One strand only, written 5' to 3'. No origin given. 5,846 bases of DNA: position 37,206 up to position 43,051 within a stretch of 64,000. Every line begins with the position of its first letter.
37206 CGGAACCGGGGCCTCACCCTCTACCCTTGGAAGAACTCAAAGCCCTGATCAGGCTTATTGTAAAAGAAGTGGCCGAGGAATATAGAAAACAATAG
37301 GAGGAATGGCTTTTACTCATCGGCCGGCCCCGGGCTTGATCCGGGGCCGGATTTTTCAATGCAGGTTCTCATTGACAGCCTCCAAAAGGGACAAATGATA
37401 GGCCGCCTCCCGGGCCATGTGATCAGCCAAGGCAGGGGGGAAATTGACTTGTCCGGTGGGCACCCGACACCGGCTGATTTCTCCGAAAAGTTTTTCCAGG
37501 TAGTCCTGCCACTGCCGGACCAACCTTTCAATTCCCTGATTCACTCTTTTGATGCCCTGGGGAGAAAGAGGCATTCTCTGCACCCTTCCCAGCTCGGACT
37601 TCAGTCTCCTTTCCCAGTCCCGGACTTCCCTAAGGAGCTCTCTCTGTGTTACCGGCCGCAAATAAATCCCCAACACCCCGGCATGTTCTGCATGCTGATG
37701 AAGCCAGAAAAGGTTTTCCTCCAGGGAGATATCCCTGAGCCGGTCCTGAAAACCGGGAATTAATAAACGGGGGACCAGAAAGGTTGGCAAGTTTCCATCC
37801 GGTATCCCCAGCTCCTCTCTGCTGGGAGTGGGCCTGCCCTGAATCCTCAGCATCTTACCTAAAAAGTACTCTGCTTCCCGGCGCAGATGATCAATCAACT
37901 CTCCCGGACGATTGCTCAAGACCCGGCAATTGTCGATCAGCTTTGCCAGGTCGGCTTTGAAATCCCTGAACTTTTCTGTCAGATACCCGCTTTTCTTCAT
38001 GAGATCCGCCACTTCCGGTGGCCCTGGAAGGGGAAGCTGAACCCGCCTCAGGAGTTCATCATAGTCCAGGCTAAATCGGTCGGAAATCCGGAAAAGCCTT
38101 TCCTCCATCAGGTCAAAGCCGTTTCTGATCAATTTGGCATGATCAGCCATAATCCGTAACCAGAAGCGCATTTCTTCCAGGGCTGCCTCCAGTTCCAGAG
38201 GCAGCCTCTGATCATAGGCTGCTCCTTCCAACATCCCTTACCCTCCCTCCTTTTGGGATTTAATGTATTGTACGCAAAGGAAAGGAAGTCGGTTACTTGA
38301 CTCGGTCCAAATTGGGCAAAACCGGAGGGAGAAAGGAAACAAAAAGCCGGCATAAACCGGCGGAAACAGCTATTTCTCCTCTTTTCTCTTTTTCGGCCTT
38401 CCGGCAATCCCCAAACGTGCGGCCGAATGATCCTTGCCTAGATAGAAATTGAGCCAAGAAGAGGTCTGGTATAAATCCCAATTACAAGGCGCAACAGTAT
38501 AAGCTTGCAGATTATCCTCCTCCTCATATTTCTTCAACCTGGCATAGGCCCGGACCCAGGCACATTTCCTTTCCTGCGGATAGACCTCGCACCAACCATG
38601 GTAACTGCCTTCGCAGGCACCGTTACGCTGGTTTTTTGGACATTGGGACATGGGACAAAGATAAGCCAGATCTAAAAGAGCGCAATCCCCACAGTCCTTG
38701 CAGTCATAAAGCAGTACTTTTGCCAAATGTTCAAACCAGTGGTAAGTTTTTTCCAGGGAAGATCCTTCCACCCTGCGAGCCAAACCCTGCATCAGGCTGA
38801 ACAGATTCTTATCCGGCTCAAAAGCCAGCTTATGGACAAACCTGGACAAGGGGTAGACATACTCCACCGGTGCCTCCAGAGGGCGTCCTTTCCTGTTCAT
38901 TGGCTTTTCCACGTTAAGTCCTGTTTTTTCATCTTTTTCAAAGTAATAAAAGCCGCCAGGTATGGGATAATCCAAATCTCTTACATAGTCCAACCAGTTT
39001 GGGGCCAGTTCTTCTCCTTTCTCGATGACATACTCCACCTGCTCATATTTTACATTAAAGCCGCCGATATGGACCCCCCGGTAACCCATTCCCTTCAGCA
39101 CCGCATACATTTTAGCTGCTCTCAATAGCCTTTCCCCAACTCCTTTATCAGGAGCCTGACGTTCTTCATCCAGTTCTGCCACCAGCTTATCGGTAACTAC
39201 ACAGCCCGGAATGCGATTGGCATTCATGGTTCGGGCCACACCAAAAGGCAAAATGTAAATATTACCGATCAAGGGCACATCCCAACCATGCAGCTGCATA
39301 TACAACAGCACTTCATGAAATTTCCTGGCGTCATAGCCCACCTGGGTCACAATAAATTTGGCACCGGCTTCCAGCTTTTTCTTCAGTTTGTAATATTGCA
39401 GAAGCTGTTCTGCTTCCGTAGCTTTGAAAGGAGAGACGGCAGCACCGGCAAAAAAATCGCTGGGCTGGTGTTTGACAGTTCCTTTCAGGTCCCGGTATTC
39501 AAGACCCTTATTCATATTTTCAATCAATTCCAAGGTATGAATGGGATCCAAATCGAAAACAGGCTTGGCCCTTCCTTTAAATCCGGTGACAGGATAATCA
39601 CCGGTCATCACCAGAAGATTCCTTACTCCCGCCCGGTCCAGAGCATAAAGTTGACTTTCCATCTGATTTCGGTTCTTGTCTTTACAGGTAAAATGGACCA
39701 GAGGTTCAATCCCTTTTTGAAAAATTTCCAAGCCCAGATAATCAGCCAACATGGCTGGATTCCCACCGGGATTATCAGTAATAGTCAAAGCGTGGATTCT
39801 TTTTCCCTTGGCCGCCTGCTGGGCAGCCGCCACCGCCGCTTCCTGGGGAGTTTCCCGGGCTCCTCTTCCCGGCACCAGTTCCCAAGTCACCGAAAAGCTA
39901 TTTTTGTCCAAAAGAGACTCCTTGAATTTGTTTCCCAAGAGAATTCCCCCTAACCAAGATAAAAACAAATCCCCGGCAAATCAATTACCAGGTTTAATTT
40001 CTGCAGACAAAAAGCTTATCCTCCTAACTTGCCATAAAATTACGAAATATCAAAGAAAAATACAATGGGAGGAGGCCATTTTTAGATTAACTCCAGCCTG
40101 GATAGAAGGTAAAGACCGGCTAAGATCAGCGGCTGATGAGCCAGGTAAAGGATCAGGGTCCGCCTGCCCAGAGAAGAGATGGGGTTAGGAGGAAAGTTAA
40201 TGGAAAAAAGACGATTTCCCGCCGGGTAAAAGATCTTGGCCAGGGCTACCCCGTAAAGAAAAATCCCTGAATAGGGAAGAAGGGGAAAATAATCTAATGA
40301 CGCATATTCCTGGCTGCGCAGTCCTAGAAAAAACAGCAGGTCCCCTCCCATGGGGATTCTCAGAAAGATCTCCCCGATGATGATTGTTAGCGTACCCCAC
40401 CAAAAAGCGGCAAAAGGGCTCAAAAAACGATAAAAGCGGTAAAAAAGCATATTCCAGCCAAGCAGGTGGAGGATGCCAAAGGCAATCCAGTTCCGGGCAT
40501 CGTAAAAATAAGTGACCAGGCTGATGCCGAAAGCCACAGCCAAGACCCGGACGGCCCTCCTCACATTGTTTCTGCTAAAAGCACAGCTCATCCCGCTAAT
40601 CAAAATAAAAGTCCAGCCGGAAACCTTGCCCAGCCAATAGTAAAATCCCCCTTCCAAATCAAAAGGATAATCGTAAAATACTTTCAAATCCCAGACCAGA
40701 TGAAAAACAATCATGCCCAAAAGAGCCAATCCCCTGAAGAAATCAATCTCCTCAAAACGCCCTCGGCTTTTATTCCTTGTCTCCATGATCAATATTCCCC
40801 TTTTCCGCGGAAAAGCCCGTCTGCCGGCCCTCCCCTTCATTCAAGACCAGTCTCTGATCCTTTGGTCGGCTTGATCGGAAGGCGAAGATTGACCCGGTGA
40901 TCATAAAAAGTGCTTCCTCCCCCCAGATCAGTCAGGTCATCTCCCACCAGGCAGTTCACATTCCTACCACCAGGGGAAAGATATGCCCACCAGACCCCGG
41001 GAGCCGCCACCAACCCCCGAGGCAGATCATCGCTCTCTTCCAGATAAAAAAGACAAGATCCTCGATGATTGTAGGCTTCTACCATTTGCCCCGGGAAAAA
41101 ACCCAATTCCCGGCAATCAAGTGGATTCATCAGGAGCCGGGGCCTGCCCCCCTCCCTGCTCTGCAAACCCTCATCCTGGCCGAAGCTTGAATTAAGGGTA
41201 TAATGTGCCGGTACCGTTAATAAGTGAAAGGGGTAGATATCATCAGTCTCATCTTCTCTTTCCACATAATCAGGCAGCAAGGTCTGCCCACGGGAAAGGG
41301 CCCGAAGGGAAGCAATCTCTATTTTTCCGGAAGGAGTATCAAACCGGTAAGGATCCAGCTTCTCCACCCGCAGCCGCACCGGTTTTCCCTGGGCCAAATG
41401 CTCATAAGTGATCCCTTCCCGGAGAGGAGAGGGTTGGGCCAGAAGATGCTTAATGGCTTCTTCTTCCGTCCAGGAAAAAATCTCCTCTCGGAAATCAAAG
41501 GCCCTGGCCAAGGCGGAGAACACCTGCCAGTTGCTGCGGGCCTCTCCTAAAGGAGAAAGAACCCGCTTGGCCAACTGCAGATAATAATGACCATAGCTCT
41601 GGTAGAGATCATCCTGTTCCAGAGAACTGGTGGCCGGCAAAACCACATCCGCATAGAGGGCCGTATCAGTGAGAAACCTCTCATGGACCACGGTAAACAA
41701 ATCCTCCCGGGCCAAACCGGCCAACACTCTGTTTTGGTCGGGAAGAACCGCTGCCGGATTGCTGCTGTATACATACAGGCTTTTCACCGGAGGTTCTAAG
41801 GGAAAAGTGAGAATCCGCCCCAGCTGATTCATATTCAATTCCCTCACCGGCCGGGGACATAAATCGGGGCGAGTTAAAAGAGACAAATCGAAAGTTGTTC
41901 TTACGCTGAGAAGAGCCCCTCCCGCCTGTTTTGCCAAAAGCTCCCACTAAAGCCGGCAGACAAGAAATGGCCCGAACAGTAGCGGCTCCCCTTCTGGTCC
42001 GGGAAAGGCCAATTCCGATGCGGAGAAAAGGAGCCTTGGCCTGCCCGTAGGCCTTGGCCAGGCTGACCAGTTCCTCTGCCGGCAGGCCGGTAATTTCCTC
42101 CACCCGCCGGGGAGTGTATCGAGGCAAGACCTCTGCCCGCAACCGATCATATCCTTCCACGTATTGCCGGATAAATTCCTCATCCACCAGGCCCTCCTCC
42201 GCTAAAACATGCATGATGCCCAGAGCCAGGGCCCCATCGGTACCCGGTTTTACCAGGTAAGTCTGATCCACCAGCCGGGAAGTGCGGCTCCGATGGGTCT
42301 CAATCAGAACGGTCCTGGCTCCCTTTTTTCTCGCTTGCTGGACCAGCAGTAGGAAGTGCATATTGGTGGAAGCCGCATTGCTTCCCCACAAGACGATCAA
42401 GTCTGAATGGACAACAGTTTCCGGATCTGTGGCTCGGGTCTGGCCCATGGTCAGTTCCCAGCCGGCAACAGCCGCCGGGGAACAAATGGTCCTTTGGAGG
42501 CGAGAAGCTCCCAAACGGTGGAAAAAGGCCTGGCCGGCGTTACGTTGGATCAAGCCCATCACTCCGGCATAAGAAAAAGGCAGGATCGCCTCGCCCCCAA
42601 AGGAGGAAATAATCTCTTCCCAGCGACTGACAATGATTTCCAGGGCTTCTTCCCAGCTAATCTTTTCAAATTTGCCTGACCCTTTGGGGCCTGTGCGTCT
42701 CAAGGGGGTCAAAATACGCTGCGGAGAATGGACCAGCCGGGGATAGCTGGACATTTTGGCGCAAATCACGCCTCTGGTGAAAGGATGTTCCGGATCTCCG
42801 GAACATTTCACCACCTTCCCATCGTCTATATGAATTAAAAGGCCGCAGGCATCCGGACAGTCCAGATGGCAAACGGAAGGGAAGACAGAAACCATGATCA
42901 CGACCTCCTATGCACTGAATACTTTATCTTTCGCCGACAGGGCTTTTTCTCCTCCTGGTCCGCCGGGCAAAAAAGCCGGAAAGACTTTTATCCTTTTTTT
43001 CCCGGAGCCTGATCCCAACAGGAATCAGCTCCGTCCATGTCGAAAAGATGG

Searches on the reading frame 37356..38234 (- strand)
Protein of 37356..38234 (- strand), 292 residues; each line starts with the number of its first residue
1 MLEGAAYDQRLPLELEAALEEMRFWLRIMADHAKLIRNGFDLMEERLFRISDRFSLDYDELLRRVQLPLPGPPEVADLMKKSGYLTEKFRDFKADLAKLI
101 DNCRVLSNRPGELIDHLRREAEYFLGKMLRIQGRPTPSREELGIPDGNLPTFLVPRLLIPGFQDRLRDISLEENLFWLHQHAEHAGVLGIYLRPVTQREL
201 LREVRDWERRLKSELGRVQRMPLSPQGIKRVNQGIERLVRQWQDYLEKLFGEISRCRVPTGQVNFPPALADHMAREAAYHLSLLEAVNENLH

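Call 86: search_protein_families(library=pfam, proteins=[window:37356-38234:-], max_evalue=0.00001)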
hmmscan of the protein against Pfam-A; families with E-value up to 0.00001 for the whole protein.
window:37356-38234:- (292 aa): 1 family
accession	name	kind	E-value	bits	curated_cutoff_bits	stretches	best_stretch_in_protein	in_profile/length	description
PF11155.13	DUF2935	-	3.3e-41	141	24.4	2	18-127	3-119/121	Domain of unknown function (DUF2935)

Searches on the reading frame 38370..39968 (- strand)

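Call 86: search_protein_families(library=pfam, proteins=[window:38370-39968:-], max_evalue=0.00001)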
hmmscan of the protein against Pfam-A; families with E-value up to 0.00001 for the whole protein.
window:38370-39968:- (532 aa): 2 families
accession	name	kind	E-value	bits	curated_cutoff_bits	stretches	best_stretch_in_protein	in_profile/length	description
PF12225.13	DUF5981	-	7.8e-28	96.4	23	1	405-497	4-94/95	Methylene-tetrahydrofolate reductase C terminal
PF02219.23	MTHFR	-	6.5e-20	72.1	24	1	18-303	4-272/287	Methylenetetrahydrofolate reductase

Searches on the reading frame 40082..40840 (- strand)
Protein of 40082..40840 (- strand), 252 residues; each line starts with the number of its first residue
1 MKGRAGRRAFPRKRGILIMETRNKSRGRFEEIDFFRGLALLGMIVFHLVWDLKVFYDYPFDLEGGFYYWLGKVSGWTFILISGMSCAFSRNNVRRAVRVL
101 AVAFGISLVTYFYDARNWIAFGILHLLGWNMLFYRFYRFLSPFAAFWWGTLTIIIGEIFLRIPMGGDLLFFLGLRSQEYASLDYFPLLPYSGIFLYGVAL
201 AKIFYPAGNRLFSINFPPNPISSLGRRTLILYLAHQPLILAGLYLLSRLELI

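Call 86: search_protein_families(library=pfam, proteins=[window:40082-40840:-], max_evalue=0.00001)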
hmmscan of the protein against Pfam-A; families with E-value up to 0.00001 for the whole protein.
window:40082-40840:- (252 aa): 1 family
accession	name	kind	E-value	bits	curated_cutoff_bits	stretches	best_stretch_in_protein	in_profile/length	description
PF07786.18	HGSNAT_cat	-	1.1e-50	172.7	22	1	28-237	1-222/222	Heparan-alpha-glucosaminide N-acetyltransferase, catalytic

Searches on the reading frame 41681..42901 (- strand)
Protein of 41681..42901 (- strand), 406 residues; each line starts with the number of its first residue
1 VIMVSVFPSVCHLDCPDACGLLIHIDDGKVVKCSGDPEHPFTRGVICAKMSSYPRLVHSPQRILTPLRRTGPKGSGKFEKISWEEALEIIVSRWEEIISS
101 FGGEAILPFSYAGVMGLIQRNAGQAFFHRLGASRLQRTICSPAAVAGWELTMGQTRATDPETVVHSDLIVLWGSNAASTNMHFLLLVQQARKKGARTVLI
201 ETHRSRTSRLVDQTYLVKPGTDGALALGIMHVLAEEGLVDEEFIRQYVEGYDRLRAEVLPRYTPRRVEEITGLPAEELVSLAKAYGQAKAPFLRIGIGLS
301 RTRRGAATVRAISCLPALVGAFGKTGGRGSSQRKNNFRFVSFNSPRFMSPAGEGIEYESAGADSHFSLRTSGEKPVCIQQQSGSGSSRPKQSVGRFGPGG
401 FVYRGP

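Call 86: search_protein_families(library=pfam, proteins=[window:41681-42901:-], max_evalue=0.00001)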
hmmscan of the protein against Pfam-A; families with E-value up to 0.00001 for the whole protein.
window:41681-42901:- (406 aa): 2 families
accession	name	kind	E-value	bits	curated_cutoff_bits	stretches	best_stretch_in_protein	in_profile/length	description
PF00384.28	Molybdopterin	-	1.2e-24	87.4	24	1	62-327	1-220/353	Molybdopterin oxidoreductase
PF04879.21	Molybdop_Fe4S4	-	9.5e-12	45.2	22.7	1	6-54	3-50/55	Molybdopterin oxidoreductase Fe4S4 domain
